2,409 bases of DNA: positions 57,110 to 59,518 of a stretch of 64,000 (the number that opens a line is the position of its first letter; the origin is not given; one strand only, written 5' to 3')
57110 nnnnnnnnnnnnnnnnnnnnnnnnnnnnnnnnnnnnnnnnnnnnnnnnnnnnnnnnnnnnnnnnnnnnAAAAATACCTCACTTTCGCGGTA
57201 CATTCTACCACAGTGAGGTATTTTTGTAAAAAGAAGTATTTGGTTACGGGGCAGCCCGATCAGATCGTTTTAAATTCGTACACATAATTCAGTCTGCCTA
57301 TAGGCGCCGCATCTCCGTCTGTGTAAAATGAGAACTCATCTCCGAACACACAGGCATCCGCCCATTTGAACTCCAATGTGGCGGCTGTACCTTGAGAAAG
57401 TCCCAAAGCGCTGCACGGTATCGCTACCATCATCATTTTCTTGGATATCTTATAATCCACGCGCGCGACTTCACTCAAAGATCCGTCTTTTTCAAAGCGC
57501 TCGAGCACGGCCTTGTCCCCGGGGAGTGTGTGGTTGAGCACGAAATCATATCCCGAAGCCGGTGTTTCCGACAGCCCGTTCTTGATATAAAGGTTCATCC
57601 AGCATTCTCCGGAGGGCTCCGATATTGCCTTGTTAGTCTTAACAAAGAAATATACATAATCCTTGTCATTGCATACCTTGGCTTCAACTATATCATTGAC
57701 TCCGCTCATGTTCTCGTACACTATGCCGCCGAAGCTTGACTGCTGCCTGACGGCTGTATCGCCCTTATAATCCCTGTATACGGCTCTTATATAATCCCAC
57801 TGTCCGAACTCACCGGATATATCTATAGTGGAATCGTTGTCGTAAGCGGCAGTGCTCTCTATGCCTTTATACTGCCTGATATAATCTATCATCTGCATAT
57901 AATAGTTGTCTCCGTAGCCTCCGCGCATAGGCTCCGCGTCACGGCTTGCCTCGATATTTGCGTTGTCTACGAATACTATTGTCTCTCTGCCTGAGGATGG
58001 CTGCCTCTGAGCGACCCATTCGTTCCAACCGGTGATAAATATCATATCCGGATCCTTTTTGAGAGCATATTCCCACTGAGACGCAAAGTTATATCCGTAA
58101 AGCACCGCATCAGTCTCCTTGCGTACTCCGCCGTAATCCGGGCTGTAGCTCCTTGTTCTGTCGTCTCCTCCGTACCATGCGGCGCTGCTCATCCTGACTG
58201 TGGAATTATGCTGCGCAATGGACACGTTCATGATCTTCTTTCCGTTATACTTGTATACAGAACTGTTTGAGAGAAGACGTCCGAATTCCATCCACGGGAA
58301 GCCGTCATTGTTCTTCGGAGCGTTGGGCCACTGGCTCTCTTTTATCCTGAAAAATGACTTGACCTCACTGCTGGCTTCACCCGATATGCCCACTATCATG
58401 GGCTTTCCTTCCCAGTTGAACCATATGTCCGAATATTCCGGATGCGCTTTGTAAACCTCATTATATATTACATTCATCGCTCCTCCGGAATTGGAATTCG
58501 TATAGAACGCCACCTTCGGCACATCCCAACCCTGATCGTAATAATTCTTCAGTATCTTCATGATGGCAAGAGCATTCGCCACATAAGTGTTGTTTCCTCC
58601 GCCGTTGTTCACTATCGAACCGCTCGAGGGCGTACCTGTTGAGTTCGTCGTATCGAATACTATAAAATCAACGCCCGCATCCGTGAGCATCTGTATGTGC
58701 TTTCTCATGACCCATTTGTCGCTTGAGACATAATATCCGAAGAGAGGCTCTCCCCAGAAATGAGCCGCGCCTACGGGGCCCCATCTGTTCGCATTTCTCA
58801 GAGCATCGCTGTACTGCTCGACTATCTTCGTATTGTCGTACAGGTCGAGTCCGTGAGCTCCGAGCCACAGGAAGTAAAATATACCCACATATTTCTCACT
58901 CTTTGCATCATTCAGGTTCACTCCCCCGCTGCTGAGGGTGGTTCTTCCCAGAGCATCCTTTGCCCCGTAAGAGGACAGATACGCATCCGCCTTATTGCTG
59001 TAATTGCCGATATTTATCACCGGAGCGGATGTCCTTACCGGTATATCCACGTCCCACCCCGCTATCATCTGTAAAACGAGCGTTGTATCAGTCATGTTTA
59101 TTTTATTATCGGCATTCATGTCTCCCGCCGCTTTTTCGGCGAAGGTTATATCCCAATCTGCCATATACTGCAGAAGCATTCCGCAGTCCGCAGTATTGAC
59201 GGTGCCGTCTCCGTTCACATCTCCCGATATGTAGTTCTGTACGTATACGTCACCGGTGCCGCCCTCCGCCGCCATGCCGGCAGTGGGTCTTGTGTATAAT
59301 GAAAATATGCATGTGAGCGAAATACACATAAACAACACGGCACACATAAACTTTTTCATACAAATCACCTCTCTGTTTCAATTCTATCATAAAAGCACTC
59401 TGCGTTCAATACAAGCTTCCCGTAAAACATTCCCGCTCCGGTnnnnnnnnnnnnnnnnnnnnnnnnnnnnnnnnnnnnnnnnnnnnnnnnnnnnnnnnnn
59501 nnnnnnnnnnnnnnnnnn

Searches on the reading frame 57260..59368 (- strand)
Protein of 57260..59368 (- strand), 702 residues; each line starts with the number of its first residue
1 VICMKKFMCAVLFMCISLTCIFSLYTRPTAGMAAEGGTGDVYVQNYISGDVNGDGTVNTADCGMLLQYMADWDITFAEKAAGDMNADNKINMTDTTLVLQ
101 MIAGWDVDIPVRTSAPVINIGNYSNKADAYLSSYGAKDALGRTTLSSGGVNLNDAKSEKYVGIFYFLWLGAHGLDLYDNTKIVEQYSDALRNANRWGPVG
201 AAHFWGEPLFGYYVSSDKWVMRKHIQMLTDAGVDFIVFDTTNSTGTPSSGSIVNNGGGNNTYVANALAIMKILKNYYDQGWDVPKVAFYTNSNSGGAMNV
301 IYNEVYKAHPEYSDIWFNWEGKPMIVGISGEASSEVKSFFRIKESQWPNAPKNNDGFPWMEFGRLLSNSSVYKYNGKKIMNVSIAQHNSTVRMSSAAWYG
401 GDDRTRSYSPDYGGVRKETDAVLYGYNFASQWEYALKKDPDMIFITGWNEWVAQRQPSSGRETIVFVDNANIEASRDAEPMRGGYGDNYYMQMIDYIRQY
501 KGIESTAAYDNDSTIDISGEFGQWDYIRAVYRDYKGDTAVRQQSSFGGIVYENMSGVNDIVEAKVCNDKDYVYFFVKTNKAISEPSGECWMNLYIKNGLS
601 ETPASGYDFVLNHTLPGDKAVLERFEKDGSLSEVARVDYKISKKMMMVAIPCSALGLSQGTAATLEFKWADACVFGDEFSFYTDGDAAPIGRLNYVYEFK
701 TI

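Call 115: search_protein_families(library=pfam, proteins=[window:57260-59368:-], max_evalue=0.00001)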
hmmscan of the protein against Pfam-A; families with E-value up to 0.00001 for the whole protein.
window:57260-59368:- (702 aa): 1 family
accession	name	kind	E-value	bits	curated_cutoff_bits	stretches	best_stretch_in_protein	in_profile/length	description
PF00404.24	Dockerin_1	-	5.4e-11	43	22.9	1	49-101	2-55/57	Dockerin type I domain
